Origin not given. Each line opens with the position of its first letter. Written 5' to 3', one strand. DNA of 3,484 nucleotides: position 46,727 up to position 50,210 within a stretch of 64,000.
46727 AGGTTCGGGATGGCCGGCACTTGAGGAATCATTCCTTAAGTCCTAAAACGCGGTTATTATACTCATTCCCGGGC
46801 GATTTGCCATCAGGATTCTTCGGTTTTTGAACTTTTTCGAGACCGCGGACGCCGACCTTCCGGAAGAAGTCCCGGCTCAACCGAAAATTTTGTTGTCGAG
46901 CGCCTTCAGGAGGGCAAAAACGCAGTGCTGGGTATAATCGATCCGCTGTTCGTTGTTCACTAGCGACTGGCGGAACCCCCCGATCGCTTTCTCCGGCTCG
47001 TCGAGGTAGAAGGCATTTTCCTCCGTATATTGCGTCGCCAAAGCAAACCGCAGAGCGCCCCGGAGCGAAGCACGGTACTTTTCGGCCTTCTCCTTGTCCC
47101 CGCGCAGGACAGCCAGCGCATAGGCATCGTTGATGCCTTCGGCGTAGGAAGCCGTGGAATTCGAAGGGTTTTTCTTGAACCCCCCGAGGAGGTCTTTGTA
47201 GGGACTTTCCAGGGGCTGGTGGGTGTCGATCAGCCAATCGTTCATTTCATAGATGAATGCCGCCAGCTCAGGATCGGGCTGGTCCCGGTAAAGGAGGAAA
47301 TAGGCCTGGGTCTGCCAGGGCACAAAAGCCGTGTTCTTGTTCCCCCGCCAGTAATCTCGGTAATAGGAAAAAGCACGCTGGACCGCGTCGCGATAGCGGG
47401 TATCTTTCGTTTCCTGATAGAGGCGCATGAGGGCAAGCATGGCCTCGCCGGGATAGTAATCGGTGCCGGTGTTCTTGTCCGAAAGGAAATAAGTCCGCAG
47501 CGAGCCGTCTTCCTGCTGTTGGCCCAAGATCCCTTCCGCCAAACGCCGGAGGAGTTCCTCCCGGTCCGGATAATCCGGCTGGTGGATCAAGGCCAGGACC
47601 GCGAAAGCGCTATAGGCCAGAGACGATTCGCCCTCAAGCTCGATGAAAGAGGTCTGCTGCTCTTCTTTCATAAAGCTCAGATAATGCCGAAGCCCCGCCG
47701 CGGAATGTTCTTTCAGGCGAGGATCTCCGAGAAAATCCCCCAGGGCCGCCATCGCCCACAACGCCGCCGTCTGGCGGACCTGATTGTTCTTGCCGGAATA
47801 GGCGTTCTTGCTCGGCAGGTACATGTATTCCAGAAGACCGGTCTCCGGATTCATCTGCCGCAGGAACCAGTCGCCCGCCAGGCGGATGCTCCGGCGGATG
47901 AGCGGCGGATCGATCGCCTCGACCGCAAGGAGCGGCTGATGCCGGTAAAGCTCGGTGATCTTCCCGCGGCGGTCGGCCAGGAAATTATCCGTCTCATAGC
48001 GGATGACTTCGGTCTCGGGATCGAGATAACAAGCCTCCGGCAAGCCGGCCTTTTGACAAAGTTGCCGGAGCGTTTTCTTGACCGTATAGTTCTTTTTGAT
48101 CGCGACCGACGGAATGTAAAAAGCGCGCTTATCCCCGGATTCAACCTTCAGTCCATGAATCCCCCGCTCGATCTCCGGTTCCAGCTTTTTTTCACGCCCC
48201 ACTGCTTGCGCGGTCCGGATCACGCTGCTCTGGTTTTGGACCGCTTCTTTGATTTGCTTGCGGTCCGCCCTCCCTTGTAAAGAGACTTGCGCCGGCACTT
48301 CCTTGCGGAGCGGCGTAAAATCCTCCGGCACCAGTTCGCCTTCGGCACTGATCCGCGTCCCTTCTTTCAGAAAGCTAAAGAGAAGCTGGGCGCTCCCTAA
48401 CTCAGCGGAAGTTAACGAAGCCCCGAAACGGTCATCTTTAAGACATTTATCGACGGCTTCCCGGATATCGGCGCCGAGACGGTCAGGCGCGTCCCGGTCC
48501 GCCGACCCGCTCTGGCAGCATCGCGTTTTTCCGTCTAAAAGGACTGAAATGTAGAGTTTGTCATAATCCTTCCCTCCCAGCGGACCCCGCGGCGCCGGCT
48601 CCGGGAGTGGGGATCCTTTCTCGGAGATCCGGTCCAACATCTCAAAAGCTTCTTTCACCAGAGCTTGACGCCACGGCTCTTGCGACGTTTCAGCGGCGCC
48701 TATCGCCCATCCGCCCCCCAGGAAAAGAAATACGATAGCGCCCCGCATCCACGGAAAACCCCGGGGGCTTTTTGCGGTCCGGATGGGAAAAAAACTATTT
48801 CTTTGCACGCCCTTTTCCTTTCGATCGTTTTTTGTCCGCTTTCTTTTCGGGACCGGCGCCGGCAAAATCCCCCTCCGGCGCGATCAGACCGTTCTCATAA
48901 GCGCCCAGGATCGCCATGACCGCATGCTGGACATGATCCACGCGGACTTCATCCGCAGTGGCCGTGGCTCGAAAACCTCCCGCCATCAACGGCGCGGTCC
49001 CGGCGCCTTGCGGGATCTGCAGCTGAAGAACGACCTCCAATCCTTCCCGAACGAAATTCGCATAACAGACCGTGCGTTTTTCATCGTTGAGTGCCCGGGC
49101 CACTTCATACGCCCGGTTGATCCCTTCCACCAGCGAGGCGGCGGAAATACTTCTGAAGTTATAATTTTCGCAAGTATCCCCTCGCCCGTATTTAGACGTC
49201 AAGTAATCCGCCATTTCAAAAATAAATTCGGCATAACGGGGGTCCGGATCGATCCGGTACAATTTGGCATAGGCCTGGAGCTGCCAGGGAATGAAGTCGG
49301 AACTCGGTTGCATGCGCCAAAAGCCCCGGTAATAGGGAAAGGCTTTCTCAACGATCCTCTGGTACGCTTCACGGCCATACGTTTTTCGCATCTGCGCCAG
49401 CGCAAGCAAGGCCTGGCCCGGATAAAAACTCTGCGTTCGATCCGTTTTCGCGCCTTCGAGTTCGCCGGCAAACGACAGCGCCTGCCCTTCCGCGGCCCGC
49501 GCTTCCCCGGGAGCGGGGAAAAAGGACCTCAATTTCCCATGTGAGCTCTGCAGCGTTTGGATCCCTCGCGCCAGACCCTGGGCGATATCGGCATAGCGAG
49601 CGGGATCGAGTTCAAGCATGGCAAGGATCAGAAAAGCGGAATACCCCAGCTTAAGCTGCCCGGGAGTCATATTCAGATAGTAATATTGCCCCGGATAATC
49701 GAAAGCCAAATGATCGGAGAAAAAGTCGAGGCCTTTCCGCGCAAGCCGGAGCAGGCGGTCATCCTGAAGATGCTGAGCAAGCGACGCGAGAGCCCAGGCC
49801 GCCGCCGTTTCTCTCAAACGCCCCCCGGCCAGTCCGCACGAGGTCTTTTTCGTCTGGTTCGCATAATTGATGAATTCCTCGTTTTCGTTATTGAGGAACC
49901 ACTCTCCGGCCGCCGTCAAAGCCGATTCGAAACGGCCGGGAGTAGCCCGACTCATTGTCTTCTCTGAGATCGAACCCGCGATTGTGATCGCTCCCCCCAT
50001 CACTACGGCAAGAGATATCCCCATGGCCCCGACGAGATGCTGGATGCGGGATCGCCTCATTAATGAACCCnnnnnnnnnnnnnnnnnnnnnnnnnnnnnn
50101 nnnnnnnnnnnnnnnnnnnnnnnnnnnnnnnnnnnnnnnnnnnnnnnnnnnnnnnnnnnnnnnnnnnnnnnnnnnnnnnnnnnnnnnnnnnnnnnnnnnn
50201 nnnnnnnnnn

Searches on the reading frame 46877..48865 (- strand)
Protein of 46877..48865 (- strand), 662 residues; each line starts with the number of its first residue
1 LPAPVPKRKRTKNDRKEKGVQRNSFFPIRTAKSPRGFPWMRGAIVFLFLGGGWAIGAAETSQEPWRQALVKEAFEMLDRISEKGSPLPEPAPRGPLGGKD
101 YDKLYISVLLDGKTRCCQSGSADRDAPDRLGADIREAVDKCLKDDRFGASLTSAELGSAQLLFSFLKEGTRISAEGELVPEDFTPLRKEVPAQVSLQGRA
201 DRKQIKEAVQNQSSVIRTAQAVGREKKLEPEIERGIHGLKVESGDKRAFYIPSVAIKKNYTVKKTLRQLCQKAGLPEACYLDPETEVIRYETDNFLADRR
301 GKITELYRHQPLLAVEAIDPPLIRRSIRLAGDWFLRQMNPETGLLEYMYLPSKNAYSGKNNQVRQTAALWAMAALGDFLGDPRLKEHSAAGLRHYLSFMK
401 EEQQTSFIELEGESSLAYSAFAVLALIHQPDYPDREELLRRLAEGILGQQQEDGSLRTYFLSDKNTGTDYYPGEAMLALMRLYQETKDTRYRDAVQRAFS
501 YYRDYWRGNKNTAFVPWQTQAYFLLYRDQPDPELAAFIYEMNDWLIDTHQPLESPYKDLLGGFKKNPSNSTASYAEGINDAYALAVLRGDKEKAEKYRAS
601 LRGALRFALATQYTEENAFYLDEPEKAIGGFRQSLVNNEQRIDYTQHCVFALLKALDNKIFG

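Call 3: search_protein_families(library=pfam, proteins=[window:46877-48865:-], max_evalue=0.01)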
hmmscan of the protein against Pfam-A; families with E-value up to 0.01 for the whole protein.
window:46877-48865:- (662 aa): 3 families
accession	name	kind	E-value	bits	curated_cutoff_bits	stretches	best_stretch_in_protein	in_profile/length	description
PF01871.22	AMMECR1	-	1.3e-14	54.5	25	1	228-295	101-168/168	AMMECR1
PF09492.16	Pec_lyase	-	0.00027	20.7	22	0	476-502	45-71/292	Pectic acid lyase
PF07470.19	Glyco_hydro_88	-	0.00046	19.7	26.6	1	463-551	22-112/352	Glycosyl Hydrolase Family 88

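Call 4: search_protein_families(library=ncbifam, proteins=[window:46877-48865:-], max_evalue=0.01)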
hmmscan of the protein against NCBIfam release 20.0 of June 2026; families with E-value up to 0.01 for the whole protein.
window:46877-48865:- (662 aa): 4 families
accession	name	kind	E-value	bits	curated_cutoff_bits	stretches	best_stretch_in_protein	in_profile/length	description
TIGR04335.1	AmmeMemoSam_A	hypoth_equivalog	6e-14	51.8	99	1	214-295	94-175/175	AmmeMemoRadiSam system protein A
TIGR00296.1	TIGR00296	hypoth_equivalog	2.7e-12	46.8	91.05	1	225-298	116-191/200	TIGR00296 family protein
NF002000.0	PRK00801.1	equivalog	3.6e-10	39.3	273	1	220-297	109-186/201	hypothetical protein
TIGR03897.1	lanti_2_LanM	subfamily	0.00065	17.6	304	1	367-512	653-797/932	type 2 lanthipeptide synthetase LanM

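Call 62: search_solved_structures(query=window:46877-48865:-, max_evalue=1)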
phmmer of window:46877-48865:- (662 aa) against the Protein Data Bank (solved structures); distinct sequences matched with E-value up to 1: 3.
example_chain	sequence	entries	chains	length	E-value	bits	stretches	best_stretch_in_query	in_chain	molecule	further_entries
1vaj_A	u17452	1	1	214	1e-05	27.6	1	227-298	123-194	Hypothetical protein PH0010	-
1zq7_A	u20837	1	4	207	0.14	13.9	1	223-281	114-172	Hypothetical protein MM0484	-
4jc0_A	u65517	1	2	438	0.71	11.5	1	153-258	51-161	Ribosomal protein S12 methylthiotransferase RimO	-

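Call 87: search_protein_families(library=ncbifam, proteins=[window:46877-48865:-], max_evalue=0.01)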
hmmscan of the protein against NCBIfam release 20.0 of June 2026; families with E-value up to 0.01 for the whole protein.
window:46877-48865:- (662 aa): 4 families
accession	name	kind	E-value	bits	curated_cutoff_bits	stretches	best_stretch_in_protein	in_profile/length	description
TIGR04335.1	AmmeMemoSam_A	hypoth_equivalog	6e-14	51.8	99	1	214-295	94-175/175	AmmeMemoRadiSam system protein A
TIGR00296.1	TIGR00296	hypoth_equivalog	2.7e-12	46.8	91.05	1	225-298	116-191/200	TIGR00296 family protein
NF002000.0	PRK00801.1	equivalog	3.6e-10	39.3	273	1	220-297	109-186/201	hypothetical protein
TIGR03897.1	lanti_2_LanM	subfamily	0.00065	17.6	304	1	367-512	653-797/932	type 2 lanthipeptide synthetase LanM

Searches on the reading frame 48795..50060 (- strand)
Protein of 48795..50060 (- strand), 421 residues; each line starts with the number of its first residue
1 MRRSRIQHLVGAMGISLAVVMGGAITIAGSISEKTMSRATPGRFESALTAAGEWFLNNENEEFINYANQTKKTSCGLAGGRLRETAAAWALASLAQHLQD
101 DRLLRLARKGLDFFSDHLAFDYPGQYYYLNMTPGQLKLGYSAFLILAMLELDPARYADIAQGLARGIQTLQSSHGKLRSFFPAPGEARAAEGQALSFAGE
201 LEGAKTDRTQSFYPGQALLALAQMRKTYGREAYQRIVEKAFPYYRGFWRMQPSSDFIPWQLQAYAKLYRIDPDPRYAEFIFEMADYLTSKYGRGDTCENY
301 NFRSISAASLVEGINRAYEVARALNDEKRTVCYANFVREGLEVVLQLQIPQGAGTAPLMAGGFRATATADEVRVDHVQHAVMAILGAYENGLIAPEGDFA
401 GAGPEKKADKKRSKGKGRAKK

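Call 3: search_protein_families(library=pfam, proteins=[window:48795-50060:-], max_evalue=0.01)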
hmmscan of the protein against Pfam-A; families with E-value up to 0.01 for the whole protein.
window:48795-50060:- (421 aa): 0 families

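Call 4: search_protein_families(library=ncbifam, proteins=[window:48795-50060:-], max_evalue=0.01)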
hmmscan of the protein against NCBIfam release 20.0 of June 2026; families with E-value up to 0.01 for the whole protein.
window:48795-50060:- (421 aa): 1 family
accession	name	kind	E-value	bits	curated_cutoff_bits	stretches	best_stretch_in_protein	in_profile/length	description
TIGR02412.1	pepN_strep_liv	equivalog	0.0075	14.6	591.2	0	89-127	210-248/832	aminopeptidase N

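Call 18: search_protein_families(library=pfam, proteins=[window:48795-50060:-], max_evalue=10)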
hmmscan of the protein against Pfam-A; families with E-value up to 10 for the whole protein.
window:48795-50060:- (421 aa): 1 family
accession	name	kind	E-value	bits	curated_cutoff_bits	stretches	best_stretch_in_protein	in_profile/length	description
PF00288.32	GHMP_kinases_N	-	0.16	12.7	22.3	0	74-109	29-65/87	GHMP kinases N terminal domain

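Call 87: search_protein_families(library=ncbifam, proteins=[window:48795-50060:-], max_evalue=0.01)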
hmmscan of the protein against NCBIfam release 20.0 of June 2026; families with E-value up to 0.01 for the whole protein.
window:48795-50060:- (421 aa): 1 family
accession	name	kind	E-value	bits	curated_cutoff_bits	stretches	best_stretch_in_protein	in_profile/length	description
TIGR02412.1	pepN_strep_liv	equivalog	0.0075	14.6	591.2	0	89-127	210-248/832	aminopeptidase N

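Call 97: search_solved_structures(query=A3, max_evalue=5)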
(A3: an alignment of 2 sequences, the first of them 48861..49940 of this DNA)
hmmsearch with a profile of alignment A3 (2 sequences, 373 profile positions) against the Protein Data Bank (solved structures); distinct sequences matched with E-value up to 5: 2.
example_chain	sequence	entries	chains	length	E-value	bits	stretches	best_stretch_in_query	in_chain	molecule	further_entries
4l3u_A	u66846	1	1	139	0.42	13.1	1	84-133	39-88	Uncharacterized protein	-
9lf4_A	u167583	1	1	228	0.96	11.9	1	271-318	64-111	THC-4555 Heavy chain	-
